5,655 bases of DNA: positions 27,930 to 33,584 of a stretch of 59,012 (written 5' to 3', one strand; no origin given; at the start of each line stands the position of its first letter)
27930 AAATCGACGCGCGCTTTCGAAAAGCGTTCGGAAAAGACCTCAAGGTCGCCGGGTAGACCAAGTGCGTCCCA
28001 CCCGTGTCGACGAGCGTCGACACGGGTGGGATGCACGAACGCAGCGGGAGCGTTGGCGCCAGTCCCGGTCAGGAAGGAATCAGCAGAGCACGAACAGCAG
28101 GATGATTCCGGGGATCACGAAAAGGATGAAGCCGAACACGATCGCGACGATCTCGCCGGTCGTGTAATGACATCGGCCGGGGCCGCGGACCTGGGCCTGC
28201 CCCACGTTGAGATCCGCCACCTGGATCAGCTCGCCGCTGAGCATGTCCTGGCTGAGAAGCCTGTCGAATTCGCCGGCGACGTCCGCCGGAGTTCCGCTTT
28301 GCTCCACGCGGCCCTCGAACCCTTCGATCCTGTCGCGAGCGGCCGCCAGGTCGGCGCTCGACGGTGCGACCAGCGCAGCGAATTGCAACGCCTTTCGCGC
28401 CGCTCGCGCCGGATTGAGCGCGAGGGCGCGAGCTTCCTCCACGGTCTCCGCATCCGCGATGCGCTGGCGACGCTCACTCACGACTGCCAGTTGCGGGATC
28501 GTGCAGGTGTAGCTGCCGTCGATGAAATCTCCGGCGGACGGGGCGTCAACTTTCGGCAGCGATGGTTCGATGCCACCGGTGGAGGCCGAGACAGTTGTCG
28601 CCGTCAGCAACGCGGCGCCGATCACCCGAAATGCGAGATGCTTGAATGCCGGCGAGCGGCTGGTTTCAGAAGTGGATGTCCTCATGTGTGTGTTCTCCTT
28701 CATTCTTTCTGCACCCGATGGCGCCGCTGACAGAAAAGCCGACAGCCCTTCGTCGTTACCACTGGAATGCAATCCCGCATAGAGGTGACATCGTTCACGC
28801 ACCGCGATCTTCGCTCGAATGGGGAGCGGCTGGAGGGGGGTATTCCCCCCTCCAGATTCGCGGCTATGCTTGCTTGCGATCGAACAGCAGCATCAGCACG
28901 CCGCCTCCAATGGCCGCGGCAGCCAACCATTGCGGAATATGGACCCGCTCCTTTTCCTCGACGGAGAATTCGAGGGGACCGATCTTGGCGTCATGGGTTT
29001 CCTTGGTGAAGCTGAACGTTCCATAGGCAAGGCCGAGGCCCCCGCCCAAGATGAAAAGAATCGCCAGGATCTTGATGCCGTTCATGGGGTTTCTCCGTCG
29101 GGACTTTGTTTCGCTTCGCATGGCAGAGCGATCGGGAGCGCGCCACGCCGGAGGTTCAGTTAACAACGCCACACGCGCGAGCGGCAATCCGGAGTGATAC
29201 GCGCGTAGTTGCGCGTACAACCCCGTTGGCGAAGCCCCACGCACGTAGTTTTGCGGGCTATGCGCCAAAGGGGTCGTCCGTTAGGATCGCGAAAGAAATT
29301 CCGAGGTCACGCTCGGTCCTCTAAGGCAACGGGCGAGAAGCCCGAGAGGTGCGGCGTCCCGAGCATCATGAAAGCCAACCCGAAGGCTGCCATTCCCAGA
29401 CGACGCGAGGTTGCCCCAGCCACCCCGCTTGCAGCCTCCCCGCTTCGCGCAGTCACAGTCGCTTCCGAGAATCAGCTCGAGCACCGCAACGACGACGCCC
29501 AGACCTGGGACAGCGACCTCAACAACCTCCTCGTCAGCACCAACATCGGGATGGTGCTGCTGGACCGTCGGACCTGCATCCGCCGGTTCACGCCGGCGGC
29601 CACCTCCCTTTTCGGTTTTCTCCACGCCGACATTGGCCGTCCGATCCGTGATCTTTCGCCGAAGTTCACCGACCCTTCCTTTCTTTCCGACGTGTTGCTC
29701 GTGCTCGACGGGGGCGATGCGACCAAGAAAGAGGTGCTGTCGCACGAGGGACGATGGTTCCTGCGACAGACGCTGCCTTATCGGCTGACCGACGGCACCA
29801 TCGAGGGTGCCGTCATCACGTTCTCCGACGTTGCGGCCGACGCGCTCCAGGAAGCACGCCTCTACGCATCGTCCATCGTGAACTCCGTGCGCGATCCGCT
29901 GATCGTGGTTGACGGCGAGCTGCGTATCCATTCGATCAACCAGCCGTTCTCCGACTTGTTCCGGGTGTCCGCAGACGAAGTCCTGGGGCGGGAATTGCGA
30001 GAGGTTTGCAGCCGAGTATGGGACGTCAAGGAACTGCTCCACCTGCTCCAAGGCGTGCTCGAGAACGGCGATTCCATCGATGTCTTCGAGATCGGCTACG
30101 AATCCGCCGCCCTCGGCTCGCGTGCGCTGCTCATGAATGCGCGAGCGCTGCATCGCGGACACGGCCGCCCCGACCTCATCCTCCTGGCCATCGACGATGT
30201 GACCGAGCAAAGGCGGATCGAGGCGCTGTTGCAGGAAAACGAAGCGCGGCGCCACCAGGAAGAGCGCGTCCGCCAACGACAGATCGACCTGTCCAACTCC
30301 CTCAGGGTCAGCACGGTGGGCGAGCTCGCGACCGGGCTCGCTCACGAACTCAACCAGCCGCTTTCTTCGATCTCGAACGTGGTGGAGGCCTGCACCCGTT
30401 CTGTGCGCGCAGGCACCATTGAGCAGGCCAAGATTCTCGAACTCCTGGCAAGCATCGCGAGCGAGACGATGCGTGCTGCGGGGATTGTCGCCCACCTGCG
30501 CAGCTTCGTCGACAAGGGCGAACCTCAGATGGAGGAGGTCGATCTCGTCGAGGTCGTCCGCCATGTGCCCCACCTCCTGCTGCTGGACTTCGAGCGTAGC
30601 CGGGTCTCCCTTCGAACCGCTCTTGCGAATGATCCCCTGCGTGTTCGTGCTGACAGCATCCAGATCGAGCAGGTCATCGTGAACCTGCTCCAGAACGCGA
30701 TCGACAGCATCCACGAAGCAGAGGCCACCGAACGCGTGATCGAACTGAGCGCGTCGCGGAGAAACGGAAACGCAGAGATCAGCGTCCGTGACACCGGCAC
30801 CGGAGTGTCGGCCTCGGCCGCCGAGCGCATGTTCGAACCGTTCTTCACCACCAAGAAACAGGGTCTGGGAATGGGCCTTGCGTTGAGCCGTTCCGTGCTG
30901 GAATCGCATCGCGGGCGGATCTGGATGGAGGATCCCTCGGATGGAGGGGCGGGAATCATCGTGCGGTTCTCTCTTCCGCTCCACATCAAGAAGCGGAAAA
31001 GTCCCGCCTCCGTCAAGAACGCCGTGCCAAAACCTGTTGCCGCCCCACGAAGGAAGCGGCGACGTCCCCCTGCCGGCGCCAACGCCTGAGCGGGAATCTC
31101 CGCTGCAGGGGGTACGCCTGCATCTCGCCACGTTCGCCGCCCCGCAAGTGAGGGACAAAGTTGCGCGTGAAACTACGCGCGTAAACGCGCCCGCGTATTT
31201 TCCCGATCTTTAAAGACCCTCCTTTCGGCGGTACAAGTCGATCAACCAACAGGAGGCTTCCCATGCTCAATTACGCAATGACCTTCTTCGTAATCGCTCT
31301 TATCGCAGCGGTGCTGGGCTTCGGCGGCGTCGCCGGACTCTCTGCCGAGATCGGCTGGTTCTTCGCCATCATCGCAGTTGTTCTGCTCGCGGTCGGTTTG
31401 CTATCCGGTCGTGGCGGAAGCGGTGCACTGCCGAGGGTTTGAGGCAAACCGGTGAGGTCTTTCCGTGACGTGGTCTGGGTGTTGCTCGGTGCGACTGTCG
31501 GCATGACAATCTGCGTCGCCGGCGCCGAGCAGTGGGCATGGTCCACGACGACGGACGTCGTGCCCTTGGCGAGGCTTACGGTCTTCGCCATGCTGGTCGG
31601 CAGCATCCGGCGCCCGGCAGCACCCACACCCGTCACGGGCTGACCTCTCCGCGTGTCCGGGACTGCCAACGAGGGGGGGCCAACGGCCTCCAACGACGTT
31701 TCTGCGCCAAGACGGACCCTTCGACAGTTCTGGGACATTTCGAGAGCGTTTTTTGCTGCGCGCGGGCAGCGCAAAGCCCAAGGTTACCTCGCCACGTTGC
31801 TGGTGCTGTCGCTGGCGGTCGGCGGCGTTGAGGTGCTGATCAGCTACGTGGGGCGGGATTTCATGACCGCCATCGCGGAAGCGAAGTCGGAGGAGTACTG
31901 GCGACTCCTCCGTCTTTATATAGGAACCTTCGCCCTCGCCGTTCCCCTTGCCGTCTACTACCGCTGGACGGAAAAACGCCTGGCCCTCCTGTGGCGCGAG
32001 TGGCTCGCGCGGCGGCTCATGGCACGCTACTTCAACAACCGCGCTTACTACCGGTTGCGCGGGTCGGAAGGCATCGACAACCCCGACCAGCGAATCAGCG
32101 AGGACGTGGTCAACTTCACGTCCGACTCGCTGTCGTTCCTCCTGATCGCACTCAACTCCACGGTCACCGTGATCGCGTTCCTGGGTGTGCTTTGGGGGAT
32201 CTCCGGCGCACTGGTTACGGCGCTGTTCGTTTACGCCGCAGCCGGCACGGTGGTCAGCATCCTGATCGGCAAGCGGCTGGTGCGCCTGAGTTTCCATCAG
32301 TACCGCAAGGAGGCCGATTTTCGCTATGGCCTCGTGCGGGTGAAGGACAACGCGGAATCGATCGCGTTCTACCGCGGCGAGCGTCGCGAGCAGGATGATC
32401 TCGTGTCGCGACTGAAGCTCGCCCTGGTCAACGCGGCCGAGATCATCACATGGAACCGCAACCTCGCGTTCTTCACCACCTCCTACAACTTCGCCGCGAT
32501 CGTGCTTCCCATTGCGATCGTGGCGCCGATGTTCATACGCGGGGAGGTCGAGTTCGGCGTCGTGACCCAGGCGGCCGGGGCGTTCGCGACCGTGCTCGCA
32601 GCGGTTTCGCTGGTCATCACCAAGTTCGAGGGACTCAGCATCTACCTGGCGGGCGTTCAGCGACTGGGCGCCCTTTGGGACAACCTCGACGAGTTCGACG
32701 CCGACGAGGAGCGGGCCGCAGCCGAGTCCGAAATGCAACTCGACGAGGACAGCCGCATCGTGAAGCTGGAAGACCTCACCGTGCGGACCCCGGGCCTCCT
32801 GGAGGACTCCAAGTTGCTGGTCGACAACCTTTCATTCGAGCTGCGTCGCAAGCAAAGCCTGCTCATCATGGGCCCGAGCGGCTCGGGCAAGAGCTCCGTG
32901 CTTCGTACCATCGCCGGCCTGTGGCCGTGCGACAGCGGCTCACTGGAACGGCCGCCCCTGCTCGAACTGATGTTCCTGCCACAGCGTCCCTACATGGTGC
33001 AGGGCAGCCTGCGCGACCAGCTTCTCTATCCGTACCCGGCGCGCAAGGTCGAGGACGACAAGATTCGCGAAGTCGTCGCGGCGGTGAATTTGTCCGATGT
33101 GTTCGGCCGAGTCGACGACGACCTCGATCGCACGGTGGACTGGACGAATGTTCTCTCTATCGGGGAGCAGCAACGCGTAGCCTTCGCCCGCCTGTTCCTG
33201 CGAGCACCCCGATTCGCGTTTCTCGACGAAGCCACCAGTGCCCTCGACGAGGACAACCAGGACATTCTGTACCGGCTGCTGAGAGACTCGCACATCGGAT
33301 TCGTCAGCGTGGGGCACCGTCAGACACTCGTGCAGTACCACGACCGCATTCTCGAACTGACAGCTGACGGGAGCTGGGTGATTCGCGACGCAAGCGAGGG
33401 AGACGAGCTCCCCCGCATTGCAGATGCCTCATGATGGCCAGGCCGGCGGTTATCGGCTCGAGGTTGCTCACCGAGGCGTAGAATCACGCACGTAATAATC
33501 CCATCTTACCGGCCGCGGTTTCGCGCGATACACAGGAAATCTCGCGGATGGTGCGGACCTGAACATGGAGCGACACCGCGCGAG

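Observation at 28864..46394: A 34-nt promoter-proximal motif, present six times, links tiny membrane and general-stress-type genes into a candidate undescribed regulon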

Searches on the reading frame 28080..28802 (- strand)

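Call 7: search_protein_families(library=pfam, proteins=[window:28080-28802:-], max_evalue=0.01)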
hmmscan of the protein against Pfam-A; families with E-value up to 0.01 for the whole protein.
window:28080-28802:- (240 aa): 1 family
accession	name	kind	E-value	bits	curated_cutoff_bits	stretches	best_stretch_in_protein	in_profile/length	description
PF07362.18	CcdA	-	0.0011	19.7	22.4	1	117-174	9-66/71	Post-segregation antitoxin CcdA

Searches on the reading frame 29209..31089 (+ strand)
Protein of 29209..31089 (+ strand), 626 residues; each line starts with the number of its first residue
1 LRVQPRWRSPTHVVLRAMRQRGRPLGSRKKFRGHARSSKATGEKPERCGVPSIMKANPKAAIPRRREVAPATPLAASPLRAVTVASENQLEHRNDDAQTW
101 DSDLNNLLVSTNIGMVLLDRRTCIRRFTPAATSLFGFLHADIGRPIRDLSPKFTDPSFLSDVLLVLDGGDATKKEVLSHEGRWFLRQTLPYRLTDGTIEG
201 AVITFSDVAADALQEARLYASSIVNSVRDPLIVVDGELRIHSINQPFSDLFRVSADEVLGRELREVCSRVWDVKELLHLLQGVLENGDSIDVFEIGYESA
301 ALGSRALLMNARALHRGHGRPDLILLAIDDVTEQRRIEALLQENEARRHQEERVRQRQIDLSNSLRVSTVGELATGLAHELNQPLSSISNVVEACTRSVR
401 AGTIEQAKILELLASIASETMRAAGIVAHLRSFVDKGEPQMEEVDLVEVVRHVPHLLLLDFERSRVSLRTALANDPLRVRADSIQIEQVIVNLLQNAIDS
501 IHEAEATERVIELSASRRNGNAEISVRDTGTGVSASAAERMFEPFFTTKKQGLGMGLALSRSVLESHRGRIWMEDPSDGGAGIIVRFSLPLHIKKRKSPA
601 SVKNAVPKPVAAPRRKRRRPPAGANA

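Call 7: search_protein_families(library=pfam, proteins=[window:29209-31089:+], max_evalue=0.01)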
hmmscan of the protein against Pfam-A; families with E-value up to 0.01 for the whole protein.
window:29209-31089:+ (626 aa): 11 families
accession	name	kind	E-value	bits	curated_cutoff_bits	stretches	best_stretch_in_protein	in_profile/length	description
PF13596.12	PAS_10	-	3.2e-28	98.9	22.1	1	104-208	1-105/106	PAS domain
PF02518.31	HATPase_c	-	1.6e-21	77.2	26.4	1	482-591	2-109/111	Histidine kinase-, DNA gyrase B-, and HSP90-like ATPase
PF08448.16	PAS_4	-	3.3e-19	69.6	23.1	2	225-336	2-110/110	PAS fold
PF00989.32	PAS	-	1.4e-11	44.8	22.6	1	222-267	5-50/113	PAS fold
PF13188.13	PAS_8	-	5.8e-08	32.8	21.8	1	222-269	5-49/65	PAS domain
PF00512.31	HisKA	-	3.5e-07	30.6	26.9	1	371-434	3-61/66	His Kinase A (phospho-acceptor) domain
PF13426.13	PAS_9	-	7.4e-07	29.8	27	0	229-332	2-102/103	PAS domain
PF13581.12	HATPase_c_2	-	4.6e-05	23.9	27.4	1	485-566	31-111/127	Histidine kinase-like ATPase domain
PF14501.12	HATPase_c_5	-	0.00018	21.8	22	1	485-572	5-87/102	GHKL domain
PF13589.12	HATPase_c_3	-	0.0019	18.6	25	1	485-547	2-58/137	Histidine kinase-, DNA gyrase B-, and HSP90-like ATPase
PF12860.13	PAS_7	-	0.0032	18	27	0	225-269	2-47/115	PAS fold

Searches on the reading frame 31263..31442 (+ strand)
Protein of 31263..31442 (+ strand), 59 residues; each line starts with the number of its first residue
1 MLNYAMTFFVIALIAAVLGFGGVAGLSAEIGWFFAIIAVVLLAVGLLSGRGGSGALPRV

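Call 7: search_protein_families(library=pfam, proteins=[window:31263-31442:+], max_evalue=0.01)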
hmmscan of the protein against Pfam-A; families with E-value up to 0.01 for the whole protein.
window:31263-31442:+ (59 aa): 1 family
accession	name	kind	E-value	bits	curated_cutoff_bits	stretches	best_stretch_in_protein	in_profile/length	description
PF07043.18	DUF1328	-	3.1e-10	40.7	27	1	7-43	2-38/39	Protein of unknown function (DUF1328)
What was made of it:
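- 31263..31442 (+): DUF1328 membrane protein (target of D). call 7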

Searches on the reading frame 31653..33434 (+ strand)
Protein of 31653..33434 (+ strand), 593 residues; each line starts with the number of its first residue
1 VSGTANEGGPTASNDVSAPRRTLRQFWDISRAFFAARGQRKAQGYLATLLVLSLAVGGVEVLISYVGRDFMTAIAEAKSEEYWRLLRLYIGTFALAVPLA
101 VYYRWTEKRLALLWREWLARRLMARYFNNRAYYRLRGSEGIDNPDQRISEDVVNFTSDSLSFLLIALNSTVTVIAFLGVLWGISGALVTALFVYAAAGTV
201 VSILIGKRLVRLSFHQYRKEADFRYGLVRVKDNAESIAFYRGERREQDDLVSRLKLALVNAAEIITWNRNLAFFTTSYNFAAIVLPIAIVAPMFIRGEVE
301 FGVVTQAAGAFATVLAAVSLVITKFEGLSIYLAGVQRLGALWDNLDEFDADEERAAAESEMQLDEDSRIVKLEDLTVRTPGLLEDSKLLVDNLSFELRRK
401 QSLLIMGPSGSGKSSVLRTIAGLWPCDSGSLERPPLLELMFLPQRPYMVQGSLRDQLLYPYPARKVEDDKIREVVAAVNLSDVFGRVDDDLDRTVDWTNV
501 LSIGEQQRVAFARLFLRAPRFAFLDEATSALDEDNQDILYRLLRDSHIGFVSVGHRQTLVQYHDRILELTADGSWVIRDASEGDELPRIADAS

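Call 7: search_protein_families(library=pfam, proteins=[window:31653-33434:+], max_evalue=0.01)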
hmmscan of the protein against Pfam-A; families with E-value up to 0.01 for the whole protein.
window:31653-33434:+ (593 aa): 12 families
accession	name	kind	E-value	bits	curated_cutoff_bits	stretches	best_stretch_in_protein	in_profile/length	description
PF06472.20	ABC_membrane_2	-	1.1e-50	173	24.4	1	36-294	7-268/269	ABC transporter transmembrane region 2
PF00005.33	ABC_tran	-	8.7e-19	68.9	25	1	391-529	2-137/137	ABC transporter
PF05992.17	SbmA_BacA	-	7.2e-17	62.3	24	1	72-328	45-297/315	SbmA/BacA-like family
PF02463.25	SMC_N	-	4.9e-06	26.6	40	0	500-571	136-213/220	RecF/RecN/SMC N terminal domain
PF20703.3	nSTAND1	-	4.7e-05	23.6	27.1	1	389-425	22-56/379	Novel STAND NTPase 1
PF00664.28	ABC_membrane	-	0.00017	21.8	28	1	49-315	4-271/274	ABC transporter transmembrane region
PF13191.12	AAA_16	-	0.0002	22.3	32.6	1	399-545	23-158/167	AAA ATPase domain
PF13304.12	AAA_21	-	0.00063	20.3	27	0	405-424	4-35/304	AAA domain, putative AbiEii toxin, Type IV TA system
PF13555.12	AAA_29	-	0.0016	18.6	27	1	394-417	16-39/61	P-loop containing region of AAA domain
PF13401.12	AAA_22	-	0.0037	18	27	0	399-508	4-95/130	AAA domain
PF05729.18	NACHT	-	0.0048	17.2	26.7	1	403-476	3-77/167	NACHT domain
PF03215.21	Rad17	-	0.0061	17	23.8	0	384-421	29-66/186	Rad17 P-loop domain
